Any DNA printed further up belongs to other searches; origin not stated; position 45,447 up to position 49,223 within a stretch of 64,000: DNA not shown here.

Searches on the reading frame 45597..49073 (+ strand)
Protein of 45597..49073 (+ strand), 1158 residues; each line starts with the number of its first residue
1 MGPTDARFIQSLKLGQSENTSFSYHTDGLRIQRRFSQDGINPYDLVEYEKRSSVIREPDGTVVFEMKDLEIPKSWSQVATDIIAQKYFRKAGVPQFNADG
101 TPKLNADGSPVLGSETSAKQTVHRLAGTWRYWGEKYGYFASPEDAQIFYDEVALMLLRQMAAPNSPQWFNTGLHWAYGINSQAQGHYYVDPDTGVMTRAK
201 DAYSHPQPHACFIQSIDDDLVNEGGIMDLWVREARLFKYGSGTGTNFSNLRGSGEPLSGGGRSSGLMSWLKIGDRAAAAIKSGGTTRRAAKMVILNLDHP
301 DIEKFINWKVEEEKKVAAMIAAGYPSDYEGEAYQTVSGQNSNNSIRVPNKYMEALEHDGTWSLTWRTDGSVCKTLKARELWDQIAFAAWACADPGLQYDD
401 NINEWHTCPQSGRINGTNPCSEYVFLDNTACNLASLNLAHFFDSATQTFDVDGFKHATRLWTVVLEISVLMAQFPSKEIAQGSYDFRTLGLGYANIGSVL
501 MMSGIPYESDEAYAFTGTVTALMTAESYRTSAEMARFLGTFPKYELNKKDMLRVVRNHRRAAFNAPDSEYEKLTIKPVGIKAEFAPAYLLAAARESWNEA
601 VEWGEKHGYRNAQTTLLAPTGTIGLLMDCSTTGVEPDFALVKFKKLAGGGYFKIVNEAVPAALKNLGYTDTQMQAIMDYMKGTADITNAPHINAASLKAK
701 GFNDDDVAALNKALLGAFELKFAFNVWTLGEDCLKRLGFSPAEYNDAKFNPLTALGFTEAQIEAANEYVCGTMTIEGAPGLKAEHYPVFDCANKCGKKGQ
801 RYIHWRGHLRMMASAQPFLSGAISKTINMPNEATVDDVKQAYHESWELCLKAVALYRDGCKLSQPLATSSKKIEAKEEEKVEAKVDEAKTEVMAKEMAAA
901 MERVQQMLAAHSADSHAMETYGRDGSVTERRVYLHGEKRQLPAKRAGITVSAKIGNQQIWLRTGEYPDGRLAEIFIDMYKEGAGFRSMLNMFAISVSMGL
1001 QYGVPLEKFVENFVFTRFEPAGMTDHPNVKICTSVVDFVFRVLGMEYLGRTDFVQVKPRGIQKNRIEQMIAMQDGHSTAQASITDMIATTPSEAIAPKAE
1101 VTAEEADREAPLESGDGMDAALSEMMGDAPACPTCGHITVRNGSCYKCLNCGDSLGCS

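Call 85: search_protein_families(library=pfam, proteins=[window:45597-49073:+], max_evalue=0.00001)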
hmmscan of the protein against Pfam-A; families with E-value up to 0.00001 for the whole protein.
window:45597-49073:+ (1158 aa): 3 families
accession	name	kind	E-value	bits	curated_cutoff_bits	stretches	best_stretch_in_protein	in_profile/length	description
PF02867.20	Ribonuc_red_lgC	-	8.7e-131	437.5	23.9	2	210-695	2-459/523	Ribonucleotide reductase, barrel domain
PF08471.15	Ribonuc_red_2_N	-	4.5e-40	136.5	27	1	59-159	1-103/103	Class II vitamin B12-dependent ribonucleotide reductase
PF12637.14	TSCPD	-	4.6e-08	33.7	22.8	1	955-1044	10-85/88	TSCPD domain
